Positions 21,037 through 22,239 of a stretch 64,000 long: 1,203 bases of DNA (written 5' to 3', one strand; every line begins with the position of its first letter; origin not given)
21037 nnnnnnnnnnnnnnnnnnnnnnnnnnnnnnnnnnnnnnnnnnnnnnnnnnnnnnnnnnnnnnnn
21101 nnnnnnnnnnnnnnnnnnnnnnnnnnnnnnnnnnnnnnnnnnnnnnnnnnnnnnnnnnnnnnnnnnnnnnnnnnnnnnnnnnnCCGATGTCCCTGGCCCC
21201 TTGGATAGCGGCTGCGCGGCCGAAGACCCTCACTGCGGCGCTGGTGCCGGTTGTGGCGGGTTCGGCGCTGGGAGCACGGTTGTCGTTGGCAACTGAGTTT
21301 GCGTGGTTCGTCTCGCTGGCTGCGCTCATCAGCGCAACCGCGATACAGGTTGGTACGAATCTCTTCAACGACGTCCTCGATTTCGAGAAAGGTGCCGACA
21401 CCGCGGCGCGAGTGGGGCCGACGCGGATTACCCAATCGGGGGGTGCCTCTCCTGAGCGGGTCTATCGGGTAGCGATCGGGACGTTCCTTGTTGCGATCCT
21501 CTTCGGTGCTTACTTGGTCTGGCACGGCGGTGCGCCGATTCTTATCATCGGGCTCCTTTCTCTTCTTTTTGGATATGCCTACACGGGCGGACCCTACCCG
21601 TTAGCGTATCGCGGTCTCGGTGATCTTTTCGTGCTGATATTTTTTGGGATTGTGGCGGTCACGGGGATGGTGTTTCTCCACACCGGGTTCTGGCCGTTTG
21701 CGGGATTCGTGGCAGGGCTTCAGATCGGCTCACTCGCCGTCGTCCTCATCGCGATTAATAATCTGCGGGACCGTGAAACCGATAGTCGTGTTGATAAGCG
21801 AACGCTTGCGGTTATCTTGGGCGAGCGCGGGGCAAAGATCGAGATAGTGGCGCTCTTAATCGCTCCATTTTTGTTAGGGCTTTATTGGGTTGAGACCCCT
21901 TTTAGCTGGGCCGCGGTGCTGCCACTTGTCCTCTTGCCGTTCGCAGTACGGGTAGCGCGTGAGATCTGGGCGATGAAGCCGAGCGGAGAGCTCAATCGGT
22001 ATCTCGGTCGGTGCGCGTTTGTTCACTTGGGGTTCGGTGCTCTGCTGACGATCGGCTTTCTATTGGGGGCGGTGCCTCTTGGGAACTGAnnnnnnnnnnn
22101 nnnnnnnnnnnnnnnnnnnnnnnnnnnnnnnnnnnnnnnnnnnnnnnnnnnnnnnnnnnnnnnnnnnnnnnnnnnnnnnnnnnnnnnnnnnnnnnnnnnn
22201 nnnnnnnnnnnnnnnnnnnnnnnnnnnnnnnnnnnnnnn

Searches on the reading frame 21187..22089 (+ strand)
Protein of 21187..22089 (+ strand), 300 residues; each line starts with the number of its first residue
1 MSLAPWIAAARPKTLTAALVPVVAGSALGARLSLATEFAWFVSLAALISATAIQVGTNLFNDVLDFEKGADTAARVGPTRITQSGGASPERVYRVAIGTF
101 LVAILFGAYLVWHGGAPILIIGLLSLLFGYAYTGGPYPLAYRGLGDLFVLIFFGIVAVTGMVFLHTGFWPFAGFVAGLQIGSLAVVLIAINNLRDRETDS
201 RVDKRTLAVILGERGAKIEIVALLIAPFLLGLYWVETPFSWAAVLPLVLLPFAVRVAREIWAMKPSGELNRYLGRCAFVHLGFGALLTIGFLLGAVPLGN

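Call 37: find_encoding_contigs(protein=window:21187-22089:+, flank=10000, max_places=10)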
Protein window:21187-22089:+ (300 aa): 15 contigs read that carry it; 10 places shown.
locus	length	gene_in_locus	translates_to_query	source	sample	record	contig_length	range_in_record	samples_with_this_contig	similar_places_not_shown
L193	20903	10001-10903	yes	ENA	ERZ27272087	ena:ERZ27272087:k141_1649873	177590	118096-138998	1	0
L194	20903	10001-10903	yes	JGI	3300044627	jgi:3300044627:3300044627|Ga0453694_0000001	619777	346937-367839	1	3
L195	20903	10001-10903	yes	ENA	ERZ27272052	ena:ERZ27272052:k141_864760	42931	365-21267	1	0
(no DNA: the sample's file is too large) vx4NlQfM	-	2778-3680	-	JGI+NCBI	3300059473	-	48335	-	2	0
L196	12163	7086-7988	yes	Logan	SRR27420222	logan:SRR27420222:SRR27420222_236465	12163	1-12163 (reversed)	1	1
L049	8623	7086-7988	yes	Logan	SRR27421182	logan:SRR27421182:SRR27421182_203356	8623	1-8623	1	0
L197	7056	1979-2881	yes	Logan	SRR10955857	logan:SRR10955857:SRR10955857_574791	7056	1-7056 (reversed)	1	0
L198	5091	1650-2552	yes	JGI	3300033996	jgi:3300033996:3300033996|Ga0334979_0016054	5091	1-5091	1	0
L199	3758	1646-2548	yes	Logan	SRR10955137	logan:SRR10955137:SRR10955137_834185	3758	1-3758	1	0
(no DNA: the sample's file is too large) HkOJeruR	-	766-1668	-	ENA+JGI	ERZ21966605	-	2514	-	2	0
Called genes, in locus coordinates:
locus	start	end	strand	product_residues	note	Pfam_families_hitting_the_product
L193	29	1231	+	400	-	PF00425:Chorismate_bind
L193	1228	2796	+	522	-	PF02776:TPP_enzyme_N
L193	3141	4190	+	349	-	PF02016:Peptidase_S66, PF17676:Peptidase_S66C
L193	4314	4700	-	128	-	-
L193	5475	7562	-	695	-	-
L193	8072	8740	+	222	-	PF07866:DUF1653, PF13673:Acetyltransf_10 (weak), PF00583:Acetyltransf_1 (weak), PF13508:Acetyltransf_7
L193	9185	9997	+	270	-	PF00378:ECH_1, PF16113:ECH_2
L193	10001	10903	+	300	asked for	PF01040:UbiA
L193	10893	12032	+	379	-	PF00501:AMP-binding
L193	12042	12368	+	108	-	-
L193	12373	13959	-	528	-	-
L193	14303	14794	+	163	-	-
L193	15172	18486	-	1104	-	PF02811:PHP, PF07733:DNA_pol3_alpha, PF17657:DNA_pol3_finger, PF14579:HHH_6, PF01336:tRNA_anti-codon (faint)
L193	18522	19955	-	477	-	-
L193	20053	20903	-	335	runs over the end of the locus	-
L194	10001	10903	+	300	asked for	PF01040:UbiA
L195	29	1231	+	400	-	PF00425:Chorismate_bind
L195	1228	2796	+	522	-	PF02776:TPP_enzyme_N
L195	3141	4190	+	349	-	PF02016:Peptidase_S66, PF17676:Peptidase_S66C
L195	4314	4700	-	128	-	-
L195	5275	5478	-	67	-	-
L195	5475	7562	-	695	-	-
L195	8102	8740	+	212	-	PF07866:DUF1653, PF13673:Acetyltransf_10 (weak), PF00583:Acetyltransf_1 (weak), PF13508:Acetyltransf_7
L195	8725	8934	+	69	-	-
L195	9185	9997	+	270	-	PF00378:ECH_1, PF16113:ECH_2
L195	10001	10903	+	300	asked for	PF01040:UbiA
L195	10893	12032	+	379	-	PF00501:AMP-binding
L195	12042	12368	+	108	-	-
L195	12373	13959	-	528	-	-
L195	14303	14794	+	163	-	-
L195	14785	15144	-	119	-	-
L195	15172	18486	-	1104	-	PF02811:PHP, PF07733:DNA_pol3_alpha, PF17657:DNA_pol3_finger, PF14579:HHH_6, PF01336:tRNA_anti-codon (faint)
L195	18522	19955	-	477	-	-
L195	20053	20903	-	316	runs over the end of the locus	-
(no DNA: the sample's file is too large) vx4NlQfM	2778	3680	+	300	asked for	PF01040:UbiA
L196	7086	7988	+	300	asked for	PF01040:UbiA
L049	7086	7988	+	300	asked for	PF01040:UbiA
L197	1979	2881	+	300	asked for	PF01040:UbiA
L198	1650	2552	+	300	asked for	PF01040:UbiA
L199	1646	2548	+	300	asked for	PF01040:UbiA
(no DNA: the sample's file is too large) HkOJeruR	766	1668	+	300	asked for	PF01040:UbiA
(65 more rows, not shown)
